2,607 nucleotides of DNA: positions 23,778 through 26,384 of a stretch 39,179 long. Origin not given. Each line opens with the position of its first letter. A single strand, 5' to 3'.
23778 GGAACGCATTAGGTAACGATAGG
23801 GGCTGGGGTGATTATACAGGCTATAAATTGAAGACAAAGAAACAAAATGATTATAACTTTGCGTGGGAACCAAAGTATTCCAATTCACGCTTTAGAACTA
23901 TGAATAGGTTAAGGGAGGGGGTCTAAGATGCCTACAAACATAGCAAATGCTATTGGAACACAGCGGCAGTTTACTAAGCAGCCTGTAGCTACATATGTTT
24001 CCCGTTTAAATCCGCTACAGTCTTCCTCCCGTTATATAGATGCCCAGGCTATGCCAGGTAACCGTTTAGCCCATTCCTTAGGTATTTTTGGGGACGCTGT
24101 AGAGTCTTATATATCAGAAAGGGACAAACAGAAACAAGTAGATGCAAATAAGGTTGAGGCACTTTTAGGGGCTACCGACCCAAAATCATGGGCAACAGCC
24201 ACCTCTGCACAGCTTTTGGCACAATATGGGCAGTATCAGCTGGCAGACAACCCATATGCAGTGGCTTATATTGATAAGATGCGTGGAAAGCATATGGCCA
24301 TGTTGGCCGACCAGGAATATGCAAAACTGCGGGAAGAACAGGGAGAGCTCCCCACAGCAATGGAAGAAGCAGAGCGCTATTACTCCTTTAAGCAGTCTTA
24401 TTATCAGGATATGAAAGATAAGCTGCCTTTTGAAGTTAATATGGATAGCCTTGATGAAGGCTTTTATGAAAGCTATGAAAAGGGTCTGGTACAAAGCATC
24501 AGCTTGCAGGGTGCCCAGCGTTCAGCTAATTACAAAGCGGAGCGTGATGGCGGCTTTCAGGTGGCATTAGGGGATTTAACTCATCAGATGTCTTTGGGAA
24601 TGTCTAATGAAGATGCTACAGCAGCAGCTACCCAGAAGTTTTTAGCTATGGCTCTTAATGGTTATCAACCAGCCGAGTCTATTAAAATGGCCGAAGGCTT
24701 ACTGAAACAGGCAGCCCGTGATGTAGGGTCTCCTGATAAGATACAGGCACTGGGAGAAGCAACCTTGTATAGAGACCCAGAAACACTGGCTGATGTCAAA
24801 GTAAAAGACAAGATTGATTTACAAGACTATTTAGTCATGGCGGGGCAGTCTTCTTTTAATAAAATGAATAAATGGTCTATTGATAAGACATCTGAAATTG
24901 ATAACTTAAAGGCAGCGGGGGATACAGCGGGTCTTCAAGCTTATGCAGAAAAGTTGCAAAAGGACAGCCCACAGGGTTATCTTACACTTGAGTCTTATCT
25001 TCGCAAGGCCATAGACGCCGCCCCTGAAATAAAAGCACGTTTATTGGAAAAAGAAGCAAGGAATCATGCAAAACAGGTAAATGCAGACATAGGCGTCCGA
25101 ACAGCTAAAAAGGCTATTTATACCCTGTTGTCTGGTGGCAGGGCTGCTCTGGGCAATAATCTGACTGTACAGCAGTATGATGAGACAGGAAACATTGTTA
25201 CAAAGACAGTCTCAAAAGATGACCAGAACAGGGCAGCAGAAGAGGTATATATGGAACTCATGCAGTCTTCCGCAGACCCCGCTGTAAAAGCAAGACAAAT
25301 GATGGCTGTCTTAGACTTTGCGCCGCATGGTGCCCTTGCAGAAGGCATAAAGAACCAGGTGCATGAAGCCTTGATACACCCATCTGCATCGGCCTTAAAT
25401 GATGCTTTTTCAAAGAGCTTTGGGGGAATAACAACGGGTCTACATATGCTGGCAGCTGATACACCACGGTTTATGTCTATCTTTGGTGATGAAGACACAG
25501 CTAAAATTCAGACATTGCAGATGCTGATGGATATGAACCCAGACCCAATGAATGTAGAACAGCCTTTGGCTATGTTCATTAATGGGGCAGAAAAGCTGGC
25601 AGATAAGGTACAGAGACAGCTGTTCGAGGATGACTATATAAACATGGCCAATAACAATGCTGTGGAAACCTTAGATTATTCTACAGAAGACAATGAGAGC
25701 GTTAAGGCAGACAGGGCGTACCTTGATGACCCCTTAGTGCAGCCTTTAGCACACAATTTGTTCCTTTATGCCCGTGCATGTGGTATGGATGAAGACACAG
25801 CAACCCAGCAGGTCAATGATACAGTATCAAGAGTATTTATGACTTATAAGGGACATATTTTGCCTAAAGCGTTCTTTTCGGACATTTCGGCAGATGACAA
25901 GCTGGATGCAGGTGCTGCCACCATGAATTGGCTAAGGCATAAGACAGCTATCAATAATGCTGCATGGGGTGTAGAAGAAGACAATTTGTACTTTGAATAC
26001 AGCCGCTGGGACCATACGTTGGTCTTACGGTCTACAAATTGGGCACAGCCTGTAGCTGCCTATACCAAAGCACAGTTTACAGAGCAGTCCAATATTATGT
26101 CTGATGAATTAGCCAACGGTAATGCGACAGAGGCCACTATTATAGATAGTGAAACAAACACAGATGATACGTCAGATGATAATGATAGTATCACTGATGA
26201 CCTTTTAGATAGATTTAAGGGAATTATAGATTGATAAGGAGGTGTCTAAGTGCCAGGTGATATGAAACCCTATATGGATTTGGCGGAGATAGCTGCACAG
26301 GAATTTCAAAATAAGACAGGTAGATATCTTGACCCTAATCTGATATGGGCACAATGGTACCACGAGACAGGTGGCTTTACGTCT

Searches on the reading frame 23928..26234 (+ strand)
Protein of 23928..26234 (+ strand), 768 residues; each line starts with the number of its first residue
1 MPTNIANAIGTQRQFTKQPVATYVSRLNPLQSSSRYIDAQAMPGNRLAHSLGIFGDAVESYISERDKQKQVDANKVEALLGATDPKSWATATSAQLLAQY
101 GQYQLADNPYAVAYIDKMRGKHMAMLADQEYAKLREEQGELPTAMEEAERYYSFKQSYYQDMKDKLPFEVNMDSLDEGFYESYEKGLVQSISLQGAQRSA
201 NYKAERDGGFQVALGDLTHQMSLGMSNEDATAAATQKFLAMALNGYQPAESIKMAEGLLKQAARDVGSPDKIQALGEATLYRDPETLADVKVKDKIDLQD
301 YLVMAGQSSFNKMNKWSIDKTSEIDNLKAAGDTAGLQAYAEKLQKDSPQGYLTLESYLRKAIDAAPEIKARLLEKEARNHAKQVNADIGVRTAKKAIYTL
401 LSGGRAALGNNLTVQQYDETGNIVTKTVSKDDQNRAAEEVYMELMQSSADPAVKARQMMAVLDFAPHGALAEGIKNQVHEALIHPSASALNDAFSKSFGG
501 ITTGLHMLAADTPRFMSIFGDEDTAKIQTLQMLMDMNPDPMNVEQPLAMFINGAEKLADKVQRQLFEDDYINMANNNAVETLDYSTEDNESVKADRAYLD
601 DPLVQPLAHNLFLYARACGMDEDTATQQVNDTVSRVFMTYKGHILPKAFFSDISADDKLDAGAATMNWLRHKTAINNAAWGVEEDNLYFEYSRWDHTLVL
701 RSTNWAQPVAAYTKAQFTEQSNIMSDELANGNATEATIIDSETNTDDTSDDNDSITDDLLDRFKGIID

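Call 70: find_encoding_contigs(protein=window:23928-26234:+, flank=1500, max_places=10)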
Protein window:23928-26234:+ (768 aa): 4 contigs read that carry it; 1 place shown.
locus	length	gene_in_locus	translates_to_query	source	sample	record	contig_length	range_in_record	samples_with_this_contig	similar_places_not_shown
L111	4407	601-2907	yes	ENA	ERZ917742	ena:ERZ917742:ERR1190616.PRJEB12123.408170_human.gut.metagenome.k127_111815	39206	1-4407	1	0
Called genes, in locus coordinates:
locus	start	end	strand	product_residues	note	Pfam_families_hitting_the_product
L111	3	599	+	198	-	?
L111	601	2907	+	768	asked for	-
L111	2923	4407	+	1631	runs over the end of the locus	PF01832:Glucosaminidase (weak)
